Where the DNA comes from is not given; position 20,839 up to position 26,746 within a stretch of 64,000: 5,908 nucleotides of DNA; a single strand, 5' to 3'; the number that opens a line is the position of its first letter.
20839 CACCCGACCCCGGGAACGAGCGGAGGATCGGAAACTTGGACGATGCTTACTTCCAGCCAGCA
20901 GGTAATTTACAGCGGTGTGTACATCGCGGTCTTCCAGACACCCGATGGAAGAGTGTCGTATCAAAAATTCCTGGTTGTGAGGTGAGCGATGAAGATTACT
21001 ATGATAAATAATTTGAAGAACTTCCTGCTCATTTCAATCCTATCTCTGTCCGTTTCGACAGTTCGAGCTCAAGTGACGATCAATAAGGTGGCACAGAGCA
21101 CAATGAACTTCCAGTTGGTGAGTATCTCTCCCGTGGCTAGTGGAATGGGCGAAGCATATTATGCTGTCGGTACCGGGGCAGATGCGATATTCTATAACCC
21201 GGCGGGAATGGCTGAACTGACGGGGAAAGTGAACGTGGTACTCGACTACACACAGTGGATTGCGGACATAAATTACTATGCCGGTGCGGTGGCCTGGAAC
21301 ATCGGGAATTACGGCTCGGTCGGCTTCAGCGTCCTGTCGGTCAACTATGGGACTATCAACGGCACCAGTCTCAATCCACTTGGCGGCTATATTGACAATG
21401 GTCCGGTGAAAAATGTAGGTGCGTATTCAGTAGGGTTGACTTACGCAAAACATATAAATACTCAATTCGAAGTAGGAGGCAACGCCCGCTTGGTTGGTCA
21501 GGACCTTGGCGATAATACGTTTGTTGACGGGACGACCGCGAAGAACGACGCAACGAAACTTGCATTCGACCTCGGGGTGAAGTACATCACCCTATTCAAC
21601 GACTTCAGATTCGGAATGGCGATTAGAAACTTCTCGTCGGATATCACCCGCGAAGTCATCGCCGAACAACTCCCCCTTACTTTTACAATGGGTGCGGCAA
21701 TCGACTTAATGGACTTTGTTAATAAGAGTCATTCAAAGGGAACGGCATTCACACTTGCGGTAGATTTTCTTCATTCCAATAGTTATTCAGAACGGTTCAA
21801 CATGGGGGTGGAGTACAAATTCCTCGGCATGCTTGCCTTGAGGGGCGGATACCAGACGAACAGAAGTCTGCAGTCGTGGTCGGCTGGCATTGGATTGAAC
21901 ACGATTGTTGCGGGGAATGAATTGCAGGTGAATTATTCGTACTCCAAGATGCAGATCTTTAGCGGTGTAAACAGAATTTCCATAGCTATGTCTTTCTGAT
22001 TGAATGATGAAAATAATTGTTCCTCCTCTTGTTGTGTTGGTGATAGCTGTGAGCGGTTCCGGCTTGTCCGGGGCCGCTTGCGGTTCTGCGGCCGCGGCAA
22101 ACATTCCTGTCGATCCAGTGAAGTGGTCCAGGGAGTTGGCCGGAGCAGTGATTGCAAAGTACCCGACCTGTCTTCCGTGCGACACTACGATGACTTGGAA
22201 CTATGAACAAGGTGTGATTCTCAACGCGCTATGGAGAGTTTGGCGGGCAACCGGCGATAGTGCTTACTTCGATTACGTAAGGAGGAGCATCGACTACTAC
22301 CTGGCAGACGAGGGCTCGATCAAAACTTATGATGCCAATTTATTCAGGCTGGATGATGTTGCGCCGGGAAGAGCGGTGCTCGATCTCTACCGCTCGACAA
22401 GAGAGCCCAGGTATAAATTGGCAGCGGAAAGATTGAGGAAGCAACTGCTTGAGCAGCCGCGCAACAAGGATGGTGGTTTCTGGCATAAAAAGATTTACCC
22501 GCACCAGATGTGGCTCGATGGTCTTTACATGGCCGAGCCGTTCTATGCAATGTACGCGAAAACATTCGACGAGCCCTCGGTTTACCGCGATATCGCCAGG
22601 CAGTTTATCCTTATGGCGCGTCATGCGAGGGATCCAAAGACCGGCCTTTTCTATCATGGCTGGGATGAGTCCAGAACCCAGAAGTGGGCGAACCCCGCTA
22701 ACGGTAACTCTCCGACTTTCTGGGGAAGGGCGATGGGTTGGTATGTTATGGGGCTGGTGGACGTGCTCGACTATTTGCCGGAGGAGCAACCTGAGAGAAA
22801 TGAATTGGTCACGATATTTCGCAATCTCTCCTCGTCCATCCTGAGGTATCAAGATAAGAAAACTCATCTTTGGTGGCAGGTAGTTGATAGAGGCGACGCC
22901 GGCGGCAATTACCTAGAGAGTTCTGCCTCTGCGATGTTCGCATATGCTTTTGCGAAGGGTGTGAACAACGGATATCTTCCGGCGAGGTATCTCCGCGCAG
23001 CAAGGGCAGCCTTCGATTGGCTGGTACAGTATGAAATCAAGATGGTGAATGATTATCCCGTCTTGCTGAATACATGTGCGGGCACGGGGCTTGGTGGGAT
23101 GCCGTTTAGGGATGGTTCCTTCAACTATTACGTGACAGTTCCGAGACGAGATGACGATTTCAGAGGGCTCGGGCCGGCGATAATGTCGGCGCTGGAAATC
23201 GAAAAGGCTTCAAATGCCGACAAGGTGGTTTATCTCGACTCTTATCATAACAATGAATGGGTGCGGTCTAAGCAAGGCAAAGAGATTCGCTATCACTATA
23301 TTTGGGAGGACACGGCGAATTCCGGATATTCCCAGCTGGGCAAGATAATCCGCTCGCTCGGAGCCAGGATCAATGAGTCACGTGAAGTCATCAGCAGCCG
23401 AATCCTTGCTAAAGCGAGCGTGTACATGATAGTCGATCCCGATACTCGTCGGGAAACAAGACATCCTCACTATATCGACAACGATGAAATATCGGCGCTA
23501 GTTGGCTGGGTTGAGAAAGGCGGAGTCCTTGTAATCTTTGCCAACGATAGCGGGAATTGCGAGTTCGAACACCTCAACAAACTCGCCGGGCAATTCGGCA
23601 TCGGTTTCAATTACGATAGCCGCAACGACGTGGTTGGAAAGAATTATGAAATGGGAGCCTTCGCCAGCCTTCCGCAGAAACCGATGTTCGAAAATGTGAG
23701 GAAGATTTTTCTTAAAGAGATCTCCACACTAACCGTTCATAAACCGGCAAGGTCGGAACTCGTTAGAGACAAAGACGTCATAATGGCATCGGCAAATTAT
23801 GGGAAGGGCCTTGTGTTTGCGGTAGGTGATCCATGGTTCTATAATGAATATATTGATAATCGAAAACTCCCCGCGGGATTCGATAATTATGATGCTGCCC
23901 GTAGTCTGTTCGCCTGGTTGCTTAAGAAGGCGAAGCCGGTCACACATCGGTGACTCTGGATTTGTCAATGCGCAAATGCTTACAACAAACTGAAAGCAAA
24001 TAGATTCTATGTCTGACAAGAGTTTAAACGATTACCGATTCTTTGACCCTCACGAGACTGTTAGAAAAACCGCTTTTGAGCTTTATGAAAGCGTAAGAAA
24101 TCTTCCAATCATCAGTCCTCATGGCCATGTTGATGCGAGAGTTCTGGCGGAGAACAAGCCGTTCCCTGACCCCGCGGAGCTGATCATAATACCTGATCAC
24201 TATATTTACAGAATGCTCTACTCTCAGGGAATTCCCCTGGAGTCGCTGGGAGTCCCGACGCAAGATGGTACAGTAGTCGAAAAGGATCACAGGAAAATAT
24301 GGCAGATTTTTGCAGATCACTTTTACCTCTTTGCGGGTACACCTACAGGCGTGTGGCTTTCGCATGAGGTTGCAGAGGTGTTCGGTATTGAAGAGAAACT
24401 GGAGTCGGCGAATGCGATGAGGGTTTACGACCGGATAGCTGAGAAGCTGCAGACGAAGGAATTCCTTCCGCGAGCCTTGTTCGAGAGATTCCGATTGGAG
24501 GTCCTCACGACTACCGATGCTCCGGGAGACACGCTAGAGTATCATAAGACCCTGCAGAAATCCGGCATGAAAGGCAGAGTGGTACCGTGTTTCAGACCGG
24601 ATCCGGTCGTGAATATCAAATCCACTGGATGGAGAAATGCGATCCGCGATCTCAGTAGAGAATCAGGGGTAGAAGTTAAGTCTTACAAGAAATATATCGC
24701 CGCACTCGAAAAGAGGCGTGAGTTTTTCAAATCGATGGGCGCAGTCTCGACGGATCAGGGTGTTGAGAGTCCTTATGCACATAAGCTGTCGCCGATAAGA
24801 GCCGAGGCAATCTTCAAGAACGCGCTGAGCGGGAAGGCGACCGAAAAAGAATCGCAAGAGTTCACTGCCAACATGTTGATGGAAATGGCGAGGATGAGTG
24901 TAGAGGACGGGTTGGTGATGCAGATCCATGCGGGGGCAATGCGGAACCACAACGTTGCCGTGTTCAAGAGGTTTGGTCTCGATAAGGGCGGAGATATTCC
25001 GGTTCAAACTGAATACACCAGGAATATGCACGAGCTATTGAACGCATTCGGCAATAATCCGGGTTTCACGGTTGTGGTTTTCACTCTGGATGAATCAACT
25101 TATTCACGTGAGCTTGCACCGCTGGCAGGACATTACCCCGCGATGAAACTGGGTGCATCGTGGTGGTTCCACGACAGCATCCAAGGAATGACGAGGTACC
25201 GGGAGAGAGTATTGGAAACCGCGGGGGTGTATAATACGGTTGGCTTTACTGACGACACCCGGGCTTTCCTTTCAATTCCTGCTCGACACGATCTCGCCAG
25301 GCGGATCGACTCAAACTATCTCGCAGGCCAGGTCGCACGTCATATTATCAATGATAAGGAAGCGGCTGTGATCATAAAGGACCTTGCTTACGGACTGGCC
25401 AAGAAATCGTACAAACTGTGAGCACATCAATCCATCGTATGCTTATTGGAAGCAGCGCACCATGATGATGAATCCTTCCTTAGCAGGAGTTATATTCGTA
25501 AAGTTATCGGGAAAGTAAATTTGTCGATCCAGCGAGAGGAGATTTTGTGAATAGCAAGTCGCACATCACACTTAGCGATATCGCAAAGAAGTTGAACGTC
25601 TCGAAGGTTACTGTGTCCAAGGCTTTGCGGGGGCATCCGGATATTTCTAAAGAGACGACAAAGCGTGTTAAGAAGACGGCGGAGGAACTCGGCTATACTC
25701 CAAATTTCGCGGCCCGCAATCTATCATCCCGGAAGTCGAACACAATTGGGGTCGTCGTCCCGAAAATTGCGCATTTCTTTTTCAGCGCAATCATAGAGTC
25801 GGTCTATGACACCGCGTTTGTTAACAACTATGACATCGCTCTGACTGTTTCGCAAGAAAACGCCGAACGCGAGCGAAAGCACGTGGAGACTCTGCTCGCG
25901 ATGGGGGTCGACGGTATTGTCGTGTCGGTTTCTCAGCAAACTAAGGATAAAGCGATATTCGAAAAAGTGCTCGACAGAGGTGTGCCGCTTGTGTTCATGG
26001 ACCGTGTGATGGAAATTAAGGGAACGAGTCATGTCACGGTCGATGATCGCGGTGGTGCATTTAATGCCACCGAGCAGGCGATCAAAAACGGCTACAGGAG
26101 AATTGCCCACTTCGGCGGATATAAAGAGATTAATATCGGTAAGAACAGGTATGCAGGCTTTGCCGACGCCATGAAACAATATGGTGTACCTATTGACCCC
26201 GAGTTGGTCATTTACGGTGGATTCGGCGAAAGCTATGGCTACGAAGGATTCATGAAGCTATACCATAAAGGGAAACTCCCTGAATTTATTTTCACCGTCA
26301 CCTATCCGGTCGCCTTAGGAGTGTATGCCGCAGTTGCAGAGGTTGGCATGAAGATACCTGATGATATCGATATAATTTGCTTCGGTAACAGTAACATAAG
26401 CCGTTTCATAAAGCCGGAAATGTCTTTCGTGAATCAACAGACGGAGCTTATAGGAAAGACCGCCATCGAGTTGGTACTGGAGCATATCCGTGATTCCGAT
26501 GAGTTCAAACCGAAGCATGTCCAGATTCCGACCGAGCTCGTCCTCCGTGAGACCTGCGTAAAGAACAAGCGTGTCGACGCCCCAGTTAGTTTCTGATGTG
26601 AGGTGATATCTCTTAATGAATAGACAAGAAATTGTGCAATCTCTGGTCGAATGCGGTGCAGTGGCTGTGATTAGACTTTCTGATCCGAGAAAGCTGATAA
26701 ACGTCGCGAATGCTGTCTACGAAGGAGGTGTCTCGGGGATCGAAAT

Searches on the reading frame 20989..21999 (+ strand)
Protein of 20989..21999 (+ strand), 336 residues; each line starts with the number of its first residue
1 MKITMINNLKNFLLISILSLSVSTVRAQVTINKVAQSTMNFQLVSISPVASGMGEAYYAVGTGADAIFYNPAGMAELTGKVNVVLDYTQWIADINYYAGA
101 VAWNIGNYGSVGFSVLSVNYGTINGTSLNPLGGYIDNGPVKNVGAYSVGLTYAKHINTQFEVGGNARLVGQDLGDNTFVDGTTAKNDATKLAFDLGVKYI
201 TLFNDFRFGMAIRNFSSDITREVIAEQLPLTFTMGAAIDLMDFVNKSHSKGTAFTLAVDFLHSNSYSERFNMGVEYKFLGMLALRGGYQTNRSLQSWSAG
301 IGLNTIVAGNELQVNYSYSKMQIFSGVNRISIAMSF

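Call 11: search_protein_families(library=pfam, proteins=[window:20989-21999:+], max_evalue=0.001)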
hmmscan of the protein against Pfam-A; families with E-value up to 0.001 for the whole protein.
window:20989-21999:+ (336 aa): 0 families

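Call 85: search_protein_families(library=pfam, proteins=[window:20989-21999:+], max_evalue=1)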
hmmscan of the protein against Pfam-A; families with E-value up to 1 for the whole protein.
window:20989-21999:+ (336 aa): 1 family
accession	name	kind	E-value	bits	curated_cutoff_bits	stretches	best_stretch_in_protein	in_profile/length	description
PF19572.5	PorV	-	0.006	16.6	27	1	33-241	7-220/243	Type IX secretion system protein PorV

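Call 86: search_protein_families(library=ncbifam, proteins=[window:20989-21999:+], max_evalue=0.1)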
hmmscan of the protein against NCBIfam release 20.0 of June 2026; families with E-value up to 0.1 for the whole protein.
window:20989-21999:+ (336 aa): 5 families
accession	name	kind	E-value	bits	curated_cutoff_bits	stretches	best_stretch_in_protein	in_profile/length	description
NF033709.1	PorV_fam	subfamily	6.9e-46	157.3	90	1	37-336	2-326/326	PorV/PorQ family protein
NF033711.1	T9SS_PorQ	equivalog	4.3e-18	65.5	220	1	13-240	4-213/335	type IX secretion system protein PorQ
NF033710.1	T9SS_OM_PorV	equivalog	5.2e-14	52.2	250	1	17-240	4-231/367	type IX secretion system outer membrane channel protein PorV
NF052325.1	PorVQ2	equivalog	1.2e-11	44.1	325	1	13-216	4-199/354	putative type IX sorting system protein PorV2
NF050080.1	pilus_FilD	exception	0.0061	14.9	970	0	34-81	16-62/549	putative pilus system OmpP1/FadL family transporter FilD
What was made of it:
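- On Type IX secretion system type-A cargo: Only a PorV/PorQ-family gene is in the window (20989-21999; NF033709 157 bits against a cut-off of 90, call 86).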

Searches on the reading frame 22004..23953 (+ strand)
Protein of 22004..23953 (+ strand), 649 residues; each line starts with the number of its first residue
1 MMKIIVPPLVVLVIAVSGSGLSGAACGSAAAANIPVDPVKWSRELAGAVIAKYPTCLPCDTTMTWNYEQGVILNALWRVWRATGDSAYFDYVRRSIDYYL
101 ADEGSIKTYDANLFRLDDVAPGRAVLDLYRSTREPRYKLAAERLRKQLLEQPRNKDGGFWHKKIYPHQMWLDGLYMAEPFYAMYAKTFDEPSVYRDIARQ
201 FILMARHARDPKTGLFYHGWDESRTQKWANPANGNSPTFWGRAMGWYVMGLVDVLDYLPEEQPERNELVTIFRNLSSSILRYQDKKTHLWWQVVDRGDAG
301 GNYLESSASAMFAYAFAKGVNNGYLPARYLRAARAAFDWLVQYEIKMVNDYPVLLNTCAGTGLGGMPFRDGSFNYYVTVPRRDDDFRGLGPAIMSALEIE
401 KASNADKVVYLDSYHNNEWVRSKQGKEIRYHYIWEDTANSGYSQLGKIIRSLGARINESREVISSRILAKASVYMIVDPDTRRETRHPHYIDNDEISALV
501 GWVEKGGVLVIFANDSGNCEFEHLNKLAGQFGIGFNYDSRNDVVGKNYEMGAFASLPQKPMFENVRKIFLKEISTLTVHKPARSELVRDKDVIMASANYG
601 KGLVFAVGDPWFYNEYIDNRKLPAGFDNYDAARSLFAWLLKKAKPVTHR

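Call 11: search_protein_families(library=pfam, proteins=[window:22004-23953:+], max_evalue=0.001)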
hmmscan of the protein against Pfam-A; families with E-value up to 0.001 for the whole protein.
window:22004-23953:+ (649 aa): 2 families
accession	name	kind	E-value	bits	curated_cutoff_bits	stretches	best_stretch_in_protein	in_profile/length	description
PF07470.19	Glyco_hydro_88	-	7.1e-106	354.6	26.6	1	41-401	1-350/352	Glycosyl Hydrolase Family 88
PF14258.12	DUF4350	-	3.8e-08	34.3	30.4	1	436-619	3-170/181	Domain of unknown function (DUF4350)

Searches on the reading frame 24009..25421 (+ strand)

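Call 11: search_protein_families(library=pfam, proteins=[window:24009-25421:+], max_evalue=0.001)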
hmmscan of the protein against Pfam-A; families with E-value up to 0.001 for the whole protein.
window:24009-25421:+ (470 aa): 1 family
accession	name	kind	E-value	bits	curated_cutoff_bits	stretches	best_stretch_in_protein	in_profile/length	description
PF02614.20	UxaC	-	5.4e-90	302.9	25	1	19-466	13-462/464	Glucuronate isomerase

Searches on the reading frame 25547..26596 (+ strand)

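Call 11: search_protein_families(library=pfam, proteins=[window:25547-26596:+], max_evalue=0.001)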
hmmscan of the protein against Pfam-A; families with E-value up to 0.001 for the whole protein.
window:25547-26596:+ (349 aa): 6 families
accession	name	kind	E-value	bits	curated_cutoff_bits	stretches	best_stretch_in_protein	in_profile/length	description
PF13377.12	Peripla_BP_3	-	1.9e-27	96.8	26.5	1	176-337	2-167/167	Periplasmic binding protein-like domain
PF00532.27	Peripla_BP_1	-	5.4e-22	79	22.2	1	65-332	2-278/281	Periplasmic binding proteins and sugar binding domain of LacI family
PF13407.12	Peripla_BP_4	-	2.1e-15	57.4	35.1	1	67-315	1-255/258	Periplasmic binding protein domain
PF00356.27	LacI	-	1.9e-14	53.6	27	1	8-53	1-46/46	Bacterial regulatory proteins, lacI family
PF08279.18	HTH_11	-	0.00015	22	25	1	2-27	11-36/55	HTH domain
PF01381.28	HTH_3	-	0.00093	19.6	23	0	6-37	9-40/55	Helix-turn-helix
